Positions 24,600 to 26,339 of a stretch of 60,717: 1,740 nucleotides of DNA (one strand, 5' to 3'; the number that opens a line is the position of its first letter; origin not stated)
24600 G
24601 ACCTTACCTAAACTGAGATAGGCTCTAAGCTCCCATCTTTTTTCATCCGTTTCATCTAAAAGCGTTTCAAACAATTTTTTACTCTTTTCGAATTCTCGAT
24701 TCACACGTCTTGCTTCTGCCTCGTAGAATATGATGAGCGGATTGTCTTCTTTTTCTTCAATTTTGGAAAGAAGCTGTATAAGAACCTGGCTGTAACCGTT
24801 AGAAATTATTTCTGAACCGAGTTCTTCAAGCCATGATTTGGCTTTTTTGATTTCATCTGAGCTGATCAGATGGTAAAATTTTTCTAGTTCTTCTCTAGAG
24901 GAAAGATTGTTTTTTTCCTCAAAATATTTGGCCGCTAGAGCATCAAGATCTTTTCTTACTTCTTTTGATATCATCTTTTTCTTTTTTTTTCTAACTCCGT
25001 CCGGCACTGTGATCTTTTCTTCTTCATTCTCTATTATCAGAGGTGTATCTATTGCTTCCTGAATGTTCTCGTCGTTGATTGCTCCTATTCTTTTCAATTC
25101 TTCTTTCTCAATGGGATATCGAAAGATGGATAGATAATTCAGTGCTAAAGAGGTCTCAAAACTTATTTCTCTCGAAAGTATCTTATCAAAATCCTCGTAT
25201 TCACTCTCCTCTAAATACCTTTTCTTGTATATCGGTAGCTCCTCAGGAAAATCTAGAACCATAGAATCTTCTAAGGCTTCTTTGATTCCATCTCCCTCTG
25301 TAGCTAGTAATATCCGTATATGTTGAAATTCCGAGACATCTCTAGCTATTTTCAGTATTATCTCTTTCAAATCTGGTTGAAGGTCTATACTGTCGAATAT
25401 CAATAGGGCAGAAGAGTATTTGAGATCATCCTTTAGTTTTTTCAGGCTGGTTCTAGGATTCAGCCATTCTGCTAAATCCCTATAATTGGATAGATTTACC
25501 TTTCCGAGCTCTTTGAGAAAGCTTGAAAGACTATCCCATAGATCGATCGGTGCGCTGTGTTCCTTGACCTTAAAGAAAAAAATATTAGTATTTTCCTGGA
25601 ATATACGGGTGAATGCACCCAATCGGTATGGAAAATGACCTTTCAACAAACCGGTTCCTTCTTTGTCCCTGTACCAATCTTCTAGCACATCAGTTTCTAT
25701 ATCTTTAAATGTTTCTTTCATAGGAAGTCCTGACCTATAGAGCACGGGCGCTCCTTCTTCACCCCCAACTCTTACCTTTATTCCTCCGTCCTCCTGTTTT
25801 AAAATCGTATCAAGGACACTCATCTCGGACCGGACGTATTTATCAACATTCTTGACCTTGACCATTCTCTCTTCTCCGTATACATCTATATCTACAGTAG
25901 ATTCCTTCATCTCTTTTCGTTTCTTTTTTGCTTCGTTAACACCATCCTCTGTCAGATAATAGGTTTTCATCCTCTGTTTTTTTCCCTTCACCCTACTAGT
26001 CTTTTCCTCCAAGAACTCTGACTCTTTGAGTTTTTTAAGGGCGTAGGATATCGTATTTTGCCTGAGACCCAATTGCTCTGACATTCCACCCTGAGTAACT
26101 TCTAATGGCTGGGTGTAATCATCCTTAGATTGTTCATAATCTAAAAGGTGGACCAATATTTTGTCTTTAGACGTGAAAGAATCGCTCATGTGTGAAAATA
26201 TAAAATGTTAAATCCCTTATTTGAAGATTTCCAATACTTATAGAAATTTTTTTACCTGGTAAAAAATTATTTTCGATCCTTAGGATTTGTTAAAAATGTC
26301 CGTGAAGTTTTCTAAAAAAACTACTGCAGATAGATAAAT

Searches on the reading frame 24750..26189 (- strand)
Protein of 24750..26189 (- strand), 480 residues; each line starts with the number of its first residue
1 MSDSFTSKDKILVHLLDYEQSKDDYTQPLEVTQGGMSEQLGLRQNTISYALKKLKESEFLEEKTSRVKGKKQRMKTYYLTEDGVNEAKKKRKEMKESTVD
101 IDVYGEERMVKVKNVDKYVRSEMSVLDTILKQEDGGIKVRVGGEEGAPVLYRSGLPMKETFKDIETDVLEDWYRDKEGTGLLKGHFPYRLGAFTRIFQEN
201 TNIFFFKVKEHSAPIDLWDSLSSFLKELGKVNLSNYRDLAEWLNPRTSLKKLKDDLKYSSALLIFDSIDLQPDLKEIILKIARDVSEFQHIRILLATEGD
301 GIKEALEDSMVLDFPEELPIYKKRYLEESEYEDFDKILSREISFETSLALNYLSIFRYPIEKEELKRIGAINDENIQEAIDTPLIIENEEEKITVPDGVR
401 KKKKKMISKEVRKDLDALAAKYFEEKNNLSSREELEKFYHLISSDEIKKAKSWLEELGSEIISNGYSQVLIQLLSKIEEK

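Call 60: find_homologous_proteins(query=window:24750-26189:-, max_evalue=0.001)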
Query window:24750-26189:- (480 aa): 8 proteins with E <= 0.001 among 8000 candidates.
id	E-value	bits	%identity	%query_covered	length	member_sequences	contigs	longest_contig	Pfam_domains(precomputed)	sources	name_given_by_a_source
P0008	0.0e+0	1025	100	100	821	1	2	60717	PF17874.8,PF00515.35,PF13424.13,PF13432.13,PF13428.13,PF13181.13,PF07719.24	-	-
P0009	7.6e-153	528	53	97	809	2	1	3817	PF14559.13,PF17874.8,PF00515.35,PF13424.13,PF13428.13,PF13181.13,PF07719.24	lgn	-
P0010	1.1e-138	481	51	100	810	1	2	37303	PF17874.8,PF00515.35,PF13424.13,PF13432.13,PF13428.13,PF13181.13,PF07719.24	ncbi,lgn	-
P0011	1.7e-124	434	44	100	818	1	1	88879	PF17874.8,PF00515.35,PF13424.13,PF13432.13,PF13181.13,PF07719.24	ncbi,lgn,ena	-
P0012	8.9e-119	415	43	100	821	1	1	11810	PF17874.8,PF00515.35,PF13424.13,PF13432.13,PF13428.13,PF13181.13,PF07719.24,PF13374.13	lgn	-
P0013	1.6e-60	223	32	99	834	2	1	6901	PF17874.8,PF00515.35,PF12895.14,PF13424.13,PF13176.13,PF13428.13,PF13181.13,PF07719.24,PF13174.13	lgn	-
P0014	6.6e-5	40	29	21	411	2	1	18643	PF12895.14,PF13545.13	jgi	-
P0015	2.4e-4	38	31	23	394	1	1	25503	PF17874.8,PF12895.14,PF13545.13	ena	-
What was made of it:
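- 23724..26189 (-): wHTH-TPR protein (821 aa), a candidate regulator. The family is about as narrow as the small-protein family (call 60).
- The family is about as narrow as the small-protein family, with 6 full-length homologs in 5.8 billion proteins (call 60).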

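Call 62: find_encoding_contigs(protein=P0010, flank=6000, max_places=2)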
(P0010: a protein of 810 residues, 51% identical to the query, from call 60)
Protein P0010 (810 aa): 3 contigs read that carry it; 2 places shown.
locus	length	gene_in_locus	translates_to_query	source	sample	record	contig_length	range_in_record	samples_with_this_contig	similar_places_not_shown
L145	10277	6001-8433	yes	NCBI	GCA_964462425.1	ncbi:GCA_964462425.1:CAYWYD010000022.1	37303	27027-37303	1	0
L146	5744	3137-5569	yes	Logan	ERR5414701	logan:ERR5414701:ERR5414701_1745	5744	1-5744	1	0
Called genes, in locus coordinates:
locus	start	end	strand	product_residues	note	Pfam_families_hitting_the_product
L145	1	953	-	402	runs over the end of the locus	PF01917:Flagellin_arch-type (weak)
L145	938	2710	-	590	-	PF05763:DUF835, PF04519:Bactofilin (faint)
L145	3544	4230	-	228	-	PF01917:Flagellin_arch-type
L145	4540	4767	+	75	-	-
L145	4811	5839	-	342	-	-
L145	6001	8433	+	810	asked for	PF13181:TPR_8 (faint), PF13428:TPR_14 (faint), PF00515:TPR_1 (faint), PF07719:TPR_2 (faint), PF13424:TPR_12 (weak), PF13424:TPR_12 (weak), PF17874:TPR_MalT (weak), PF13424:TPR_12 (weak), +1 more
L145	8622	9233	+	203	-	PF01917:Flagellin_arch-type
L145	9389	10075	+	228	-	PF01917:Flagellin_arch-type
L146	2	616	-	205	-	?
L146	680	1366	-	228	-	PF01917:Flagellin_arch-type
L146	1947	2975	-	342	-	-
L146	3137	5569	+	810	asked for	PF13181:TPR_8 (faint), PF13428:TPR_14 (faint), PF00515:TPR_1 (faint), PF07719:TPR_2 (faint), PF13424:TPR_12 (weak), PF13424:TPR_12 (weak), PF17874:TPR_MalT (weak), PF13424:TPR_12 (weak), +1 more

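Call 63: find_encoding_contigs(protein=P0012, flank=6000, max_places=2)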
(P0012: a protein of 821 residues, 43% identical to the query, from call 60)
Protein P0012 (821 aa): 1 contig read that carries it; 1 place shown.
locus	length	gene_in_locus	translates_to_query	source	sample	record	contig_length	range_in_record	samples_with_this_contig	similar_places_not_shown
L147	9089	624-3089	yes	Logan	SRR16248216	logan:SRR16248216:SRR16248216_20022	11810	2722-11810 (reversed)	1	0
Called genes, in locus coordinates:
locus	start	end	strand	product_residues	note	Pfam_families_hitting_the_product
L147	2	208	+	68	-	?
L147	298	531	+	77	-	-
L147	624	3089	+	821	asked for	PF13181:TPR_8 (faint), PF00515:TPR_1 (faint), PF07719:TPR_2 (faint), PF13428:TPR_14 (faint), PF17874:TPR_MalT (weak), PF13374:TPR_10 (faint), PF13432:TPR_16 (faint), PF13424:TPR_12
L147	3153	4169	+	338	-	-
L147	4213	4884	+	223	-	PF03070:TENA_THI-4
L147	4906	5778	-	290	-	PF02629:CoA_binding, PF13380:CoA_binding_2 (weak), PF00549:Ligase_CoA, PF13607:Succ_CoA_lig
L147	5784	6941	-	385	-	PF01071:GARS_A (weak), PF02222:ATP-grasp (weak), PF02786:CPSase_L_D2 (weak), PF08442:ATP-grasp_2, PF13549:ATP-grasp_5, PF24948:Citrate_synth_N, PF00549:Ligase_CoA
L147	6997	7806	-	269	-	PF19420:DDAH_eukar, PF26170:RESC5 (faint), PF02274:ADI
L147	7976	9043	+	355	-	PF04055:Radical_SAM, PF13353:Fer4_12 (faint), PF26257:DUF8061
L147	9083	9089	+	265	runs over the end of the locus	PF02540:NAD_synthase (weak), PF06508:QueC (weak)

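Call 64: find_encoding_contigs(protein=P0013, flank=6000, max_places=2)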
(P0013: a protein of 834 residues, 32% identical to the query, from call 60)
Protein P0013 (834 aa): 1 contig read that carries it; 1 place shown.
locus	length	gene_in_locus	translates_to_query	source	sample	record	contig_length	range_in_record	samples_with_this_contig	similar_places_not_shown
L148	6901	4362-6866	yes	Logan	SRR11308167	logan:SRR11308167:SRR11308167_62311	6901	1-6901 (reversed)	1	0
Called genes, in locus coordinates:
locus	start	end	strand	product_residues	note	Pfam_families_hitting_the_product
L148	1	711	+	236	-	?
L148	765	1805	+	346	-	PF26233:NicX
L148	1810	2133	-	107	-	PF19585:DUF6092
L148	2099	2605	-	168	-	PF14512:TM1586_NiRdase (faint), PF00881:Nitroreductase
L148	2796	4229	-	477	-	PF01368:DHH (weak), PF21763:DHH_CID, PF02272:DHHA1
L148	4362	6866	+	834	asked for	PF00515:TPR_1 (faint), PF12895:ANAPC3 (faint), PF07719:TPR_2 (faint), PF13174:TPR_6 (faint), PF13428:TPR_14 (faint), PF17874:TPR_MalT (faint), PF13181:TPR_8 (weak), PF13424:TPR_12, +1 more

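Call 71: search_protein_families(library=pfam, proteins=[L145:4814-5839:-, L145:941-2710:-, L145:3547-4230:-], max_evalue=0.01)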
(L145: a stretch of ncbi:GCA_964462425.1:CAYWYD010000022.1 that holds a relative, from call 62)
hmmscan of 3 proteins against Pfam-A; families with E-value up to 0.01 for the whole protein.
L145:4814-5839:- (342 aa): 0 families

L145:941-2710:- (590 aa): 2 families
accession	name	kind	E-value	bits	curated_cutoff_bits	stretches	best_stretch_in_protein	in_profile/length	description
PF05763.18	DUF835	-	3.4e-22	79.1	33.1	1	37-169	4-136/136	Protein of unknown function (DUF835)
PF04519.19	Bactofilin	-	2.4e-05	24.9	27.9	2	427-509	10-88/98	Polymer-forming cytoskeletal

L145:3547-4230:- (228 aa): 1 family
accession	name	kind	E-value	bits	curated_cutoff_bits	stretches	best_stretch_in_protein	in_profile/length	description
PF01917.21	Arch_flagellin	-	8.5e-28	98.2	29.5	1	31-213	1-161/162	Archaebacterial flagellin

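Call 92: search_dna_similar(query=L145:3547-4230:-, collection=plasmids, mode=protein, max_evalue=0.001, max_rows=30)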
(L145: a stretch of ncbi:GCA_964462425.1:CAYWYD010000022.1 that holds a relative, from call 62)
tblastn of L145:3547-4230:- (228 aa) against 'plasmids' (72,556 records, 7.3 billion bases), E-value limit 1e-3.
Records with a match: 7; places in all: 7; records where one place covers at least 80% of the query: 0.
Best place of each record, by identity: <60% 7.
By first word of the organism name: Haloarcula 4; Methanohalobium 1; Halomicrococcus 1; Natronosalvus 1.
By predicted mobility (MOB-suite, as given by PLSDB): non-mobilizable 7.
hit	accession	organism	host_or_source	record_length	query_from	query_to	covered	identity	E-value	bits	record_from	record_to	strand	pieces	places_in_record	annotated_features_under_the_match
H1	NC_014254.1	Methanohalobium evestigatum Z-7303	-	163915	19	183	72%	28.6%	4e-10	66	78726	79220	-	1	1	archaellin/type IV pilin N-terminal domain-containing protein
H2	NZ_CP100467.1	Halomicrococcus gelatinilyticus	cell culture,sediment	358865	21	164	63%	32.7%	8e-10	66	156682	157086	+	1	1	archaellin/type IV pilin N-terminal domain-containing protein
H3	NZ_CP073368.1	Haloarcula sinaiiensis ATCC 33800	cell culture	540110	29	165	60%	31.4%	4e-8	61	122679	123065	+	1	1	none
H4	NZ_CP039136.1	Haloarcula marismortui ATCC 43049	Cell culture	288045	29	165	60%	31.4%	2e-7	59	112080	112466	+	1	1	none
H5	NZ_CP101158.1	Natronosalvus amylolyticus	cell culture,sediment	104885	34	121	39%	34.1%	1e-4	50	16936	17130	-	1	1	archaellin/type IV pilin N-terminal domain-containing protein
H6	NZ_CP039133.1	Haloarcula marismortui ATCC 43049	Cell culture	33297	23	78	25%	44.6%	5e-6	54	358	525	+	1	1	archaellin/type IV pilin N-terminal domain-containing protein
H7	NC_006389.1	Haloarcula marismortui ATCC 43049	-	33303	23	78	25%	44.6%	5e-6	54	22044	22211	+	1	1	archaellin/type IV pilin N-terminal domain-containing protein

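Call 93: get_annotated_region(hit=H2, flank=5000)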
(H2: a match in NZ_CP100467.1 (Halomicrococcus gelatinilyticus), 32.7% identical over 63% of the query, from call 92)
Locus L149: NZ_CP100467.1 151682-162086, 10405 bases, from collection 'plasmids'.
description: Halomicrococcus gelatinilyticus strain GSLN9 plasmid unnamed2, complete sequence
organism: Halomicrococcus gelatinilyticus (NCBI taxid 1702103)
taxonomy: Archaea; Euryarchaeota; Halobacteria; Halobacteriales; Haladaptataceae; Halomicrococcus; Halomicrococcus gelatinilyticus
host: -; source: cell culture,sediment; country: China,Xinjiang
typing (MOB-suite, as given by PLSDB): non-mobilizable
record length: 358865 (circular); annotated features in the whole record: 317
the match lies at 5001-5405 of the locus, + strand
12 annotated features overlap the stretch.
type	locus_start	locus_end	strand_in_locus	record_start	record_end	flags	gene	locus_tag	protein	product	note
CDS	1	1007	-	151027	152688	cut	-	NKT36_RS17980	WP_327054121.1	AMP-binding protein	-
CDS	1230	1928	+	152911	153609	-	-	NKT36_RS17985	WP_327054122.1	helix-turn-helix domain-containing protein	-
CDS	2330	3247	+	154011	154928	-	-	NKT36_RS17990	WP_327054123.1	ABC transporter ATP-binding protein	-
CDS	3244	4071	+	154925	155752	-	-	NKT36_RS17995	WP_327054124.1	ABC transporter permease subunit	GO:0055085 - transmembrane transport [Evidence IEA]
CDS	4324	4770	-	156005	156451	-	-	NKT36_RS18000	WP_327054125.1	DUF6653 family protein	-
CDS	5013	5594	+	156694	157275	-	-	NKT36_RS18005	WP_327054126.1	archaellin/type IV pilin N-terminal domain-containing protein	-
CDS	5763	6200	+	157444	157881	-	-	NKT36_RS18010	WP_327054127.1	hypothetical protein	-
CDS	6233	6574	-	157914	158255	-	-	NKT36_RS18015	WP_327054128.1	hypothetical protein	-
CDS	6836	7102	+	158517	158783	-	-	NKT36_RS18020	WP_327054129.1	ubiquitin-like small modifier protein 1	-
CDS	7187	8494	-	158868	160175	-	-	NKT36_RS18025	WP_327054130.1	acetamidase/formamidase family protein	-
CDS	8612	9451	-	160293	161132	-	-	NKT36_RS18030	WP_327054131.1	RNA ligase family protein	-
CDS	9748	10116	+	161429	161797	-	-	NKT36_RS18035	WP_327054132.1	rhodanese-like domain-containing protein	-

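Call 94: get_annotated_region(hit=H4, flank=5000)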
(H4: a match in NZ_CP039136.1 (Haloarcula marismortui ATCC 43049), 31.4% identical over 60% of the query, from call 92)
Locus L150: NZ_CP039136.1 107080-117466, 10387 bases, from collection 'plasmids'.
description: Haloarcula marismortui ATCC 43049 plasmid pHMA288, complete sequence
organism: Haloarcula marismortui ATCC 43049 (NCBI taxid 272569)
taxonomy: Archaea; Euryarchaeota; Halobacteria; Halobacteriales; Haloarculaceae; Haloarcula; Haloarcula marismortui; Haloarcula marismortui ATCC 43049
host: -; source: Cell culture; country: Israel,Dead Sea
typing (MOB-suite, as given by PLSDB): non-mobilizable
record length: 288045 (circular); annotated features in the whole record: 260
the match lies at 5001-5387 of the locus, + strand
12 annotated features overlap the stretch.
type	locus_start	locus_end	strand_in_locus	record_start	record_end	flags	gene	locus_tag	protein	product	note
CDS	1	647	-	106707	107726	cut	-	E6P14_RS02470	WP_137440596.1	hypothetical protein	-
CDS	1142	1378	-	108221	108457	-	-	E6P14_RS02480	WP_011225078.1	antitoxin VapB family protein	-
CDS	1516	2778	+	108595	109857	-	-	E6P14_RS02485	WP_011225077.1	hypothetical protein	-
CDS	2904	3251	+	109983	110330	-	-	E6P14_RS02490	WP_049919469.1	winged helix-turn-helix domain-containing protein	-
CDS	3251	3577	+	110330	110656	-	-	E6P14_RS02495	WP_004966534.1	hypothetical protein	-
CDS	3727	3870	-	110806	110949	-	-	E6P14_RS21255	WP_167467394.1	hypothetical protein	-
CDS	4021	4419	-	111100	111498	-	-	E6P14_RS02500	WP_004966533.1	hypothetical protein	-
CDS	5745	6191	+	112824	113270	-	-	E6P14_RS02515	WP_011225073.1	hypothetical protein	-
CDS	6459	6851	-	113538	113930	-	-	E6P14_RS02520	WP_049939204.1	hypothetical protein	-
CDS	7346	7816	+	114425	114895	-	-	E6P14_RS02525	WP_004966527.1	hypothetical protein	-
CDS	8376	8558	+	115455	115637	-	-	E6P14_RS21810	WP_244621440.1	hypothetical protein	-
CDS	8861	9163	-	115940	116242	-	-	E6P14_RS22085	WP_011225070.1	hypothetical protein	-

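Call 95: get_annotated_region(hit=H7, flank=5000)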
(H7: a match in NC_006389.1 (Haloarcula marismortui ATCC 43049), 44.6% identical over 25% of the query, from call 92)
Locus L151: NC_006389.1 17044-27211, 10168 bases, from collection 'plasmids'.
description: Haloarcula marismortui ATCC 43049 plasmid pNG100, complete sequence
organism: Haloarcula marismortui ATCC 43049 (NCBI taxid 272569)
taxonomy: Archaea; Euryarchaeota; Halobacteria; Halobacteriales; Haloarculaceae; Haloarcula; Haloarcula marismortui; Haloarcula marismortui ATCC 43049
host: -; source: -; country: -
typing (MOB-suite, as given by PLSDB): non-mobilizable
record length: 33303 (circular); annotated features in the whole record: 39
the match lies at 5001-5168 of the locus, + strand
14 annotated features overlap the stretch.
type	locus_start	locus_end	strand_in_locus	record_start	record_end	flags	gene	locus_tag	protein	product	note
CDS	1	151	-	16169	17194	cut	-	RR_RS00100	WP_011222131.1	site-specific integrase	GO:0015074 - DNA integration [Evidence IEA]; GO:0006310 - DNA recombination [Evidence IEA]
CDS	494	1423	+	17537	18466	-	-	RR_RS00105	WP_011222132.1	hypothetical protein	-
CDS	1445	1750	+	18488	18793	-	-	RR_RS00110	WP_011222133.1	hypothetical protein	-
CDS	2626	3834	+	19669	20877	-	-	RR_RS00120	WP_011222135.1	orc1/cdc6 family replication initiation protein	-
CDS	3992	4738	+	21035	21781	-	-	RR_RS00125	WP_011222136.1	hypothetical protein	-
CDS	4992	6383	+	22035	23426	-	-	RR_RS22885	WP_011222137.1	archaellin/type IV pilin N-terminal domain-containing protein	-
CDS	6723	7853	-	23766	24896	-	-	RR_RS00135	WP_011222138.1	hypothetical protein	-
CDS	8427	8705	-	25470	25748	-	-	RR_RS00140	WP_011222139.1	hypothetical protein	-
CDS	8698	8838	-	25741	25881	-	-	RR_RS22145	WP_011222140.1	hypothetical protein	-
CDS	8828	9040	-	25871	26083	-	-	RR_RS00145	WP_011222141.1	hypothetical protein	-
CDS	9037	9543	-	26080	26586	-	-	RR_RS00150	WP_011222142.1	hypothetical protein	-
CDS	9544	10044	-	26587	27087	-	-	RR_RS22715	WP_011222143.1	hypothetical protein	-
CDS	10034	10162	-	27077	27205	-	-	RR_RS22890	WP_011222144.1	hypothetical protein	-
CDS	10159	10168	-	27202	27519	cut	-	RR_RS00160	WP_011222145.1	hypothetical protein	-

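Call 99: search_protein_families(library=pfam, proteins=[L150:2904-3248:+], max_evalue=0.1)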
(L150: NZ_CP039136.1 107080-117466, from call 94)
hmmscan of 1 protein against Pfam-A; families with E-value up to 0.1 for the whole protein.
L150:2904-3248:+ (115 aa): 27 families (the best 25 are shown)
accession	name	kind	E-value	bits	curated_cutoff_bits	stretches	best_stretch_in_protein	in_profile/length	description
PF12840.13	HTH_20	-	2.9e-11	43.6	27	1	14-62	1-50/51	Helix-turn-helix domain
PF09339.16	HTH_IclR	-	5.5e-06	26.5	22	1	25-61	13-49/52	IclR helix-turn-helix domain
PF25213.1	HVO_A0261_N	-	7.5e-06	26.2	35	1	13-63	7-57/86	HVO_A0261 N-terminal domain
PF08279.18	HTH_11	-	1.8e-05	25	25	1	27-59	12-44/55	HTH domain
PF12802.13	MarR_2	-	6.4e-05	23.5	27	1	22-69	10-58/61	MarR family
PF13412.12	HTH_24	-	0.00011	22.1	21.9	1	29-58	16-45/48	Winged helix-turn-helix DNA-binding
PF01022.26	HTH_5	-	0.00031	21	22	1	20-60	5-45/47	Bacterial regulatory protein, arsR family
PF13404.12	HTH_AsnC-type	-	0.0012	19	27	1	31-55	18-42/42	AsnC-type helix-turn-helix domain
PF24033.1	DUF7342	-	0.0013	19.2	31.6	1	24-65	11-52/150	Family of unknown function (DUF7342)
PF01978.25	TrmB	-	0.0021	18.3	25.6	1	27-65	19-57/68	Sugar-specific transcriptional regulator TrmB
PF17782.7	DprA_WH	-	0.0022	18.4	22.9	1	16-48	11-43/61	DprA winged helix domain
PF25212.1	HVO_A0114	-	0.003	17.8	27.6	1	8-62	14-68/84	HVO_A0114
PF13545.12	HTH_Crp_2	-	0.0032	17.8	27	1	29-63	21-56/70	Crp-like helix-turn-helix domain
PF01047.28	MarR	-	0.0045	17.3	24.6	1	27-61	14-48/59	MarR family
PF02796.21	HTH_7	-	0.0051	17.3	23.8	1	29-49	20-40/45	Helix-turn-helix domain of resolvase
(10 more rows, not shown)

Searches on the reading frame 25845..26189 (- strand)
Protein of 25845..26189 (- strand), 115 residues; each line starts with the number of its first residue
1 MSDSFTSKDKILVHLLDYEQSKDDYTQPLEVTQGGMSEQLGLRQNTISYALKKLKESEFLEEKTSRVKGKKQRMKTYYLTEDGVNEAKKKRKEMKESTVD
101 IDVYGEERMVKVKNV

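Call 91: find_homologous_proteins(query=window:25845-26189:-, max_evalue=0.01)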
Query seq(115 aa): 4 candidates shared short words with the query, none scored E <= 0.01.
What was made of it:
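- On CsmR-type operator (H. volcanii): The last protein search, with the winged-helix domain, returned nothing (call 91).
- Tried and rejected: Winged-helix domain of the TPR protein: the last protein search returned nothing (call 91).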

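Call 104: search_solved_structures(query=window:25845-26189:-, max_evalue=10)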
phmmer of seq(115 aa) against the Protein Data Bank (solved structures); distinct sequences matched with E-value up to 10: 13.
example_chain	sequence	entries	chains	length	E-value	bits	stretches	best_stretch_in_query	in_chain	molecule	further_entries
3l7w_A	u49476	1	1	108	0.11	16.2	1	41-108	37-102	Putative uncharacterized protein SMU.1704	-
6fi9_A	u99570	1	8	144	0.13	15.9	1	32-93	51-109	Transcriptional regulator ZitR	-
1uly_A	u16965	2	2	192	0.24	15.1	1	26-72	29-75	hypothetical protein PH1932 | hypothetical transcription regulator protein, PH1932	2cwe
5yhy_A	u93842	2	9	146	0.47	14.1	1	32-92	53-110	Zinc transport transcriptional regulator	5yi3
5yi0_B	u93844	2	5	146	0.49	14.1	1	32-92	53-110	Zinc transport transcriptional regulator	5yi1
5yhx_A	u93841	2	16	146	0.51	14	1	32-92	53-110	Zinc transport transcriptional regulator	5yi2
5yhz_A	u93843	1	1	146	0.53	13.9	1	32-92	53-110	Zinc transport transcriptional regulator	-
4ggg_A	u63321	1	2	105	0.66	13.7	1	26-63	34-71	Repressor protein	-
6j0e_A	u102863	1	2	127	0.9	13.2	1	34-62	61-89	Arsenic responsive repressor ArsR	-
1r1u_A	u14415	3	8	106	1.1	13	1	25-63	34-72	repressor protein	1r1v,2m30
6cda_A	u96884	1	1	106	1.1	13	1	27-63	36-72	ArsR family transcriptional regulator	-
2kjb_A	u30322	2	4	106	1.1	13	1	26-63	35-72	CzrA protein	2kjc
6cdb_A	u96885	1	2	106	1.1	12.9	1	25-63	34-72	ArsR family transcriptional regulator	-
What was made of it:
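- Similarity of the winged helix to any characterised factor is marginal, with E above 0.1 (call 104).
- Tried and rejected: PDB hits were only marginal PadR/MarR/ArsR matches (call 104).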
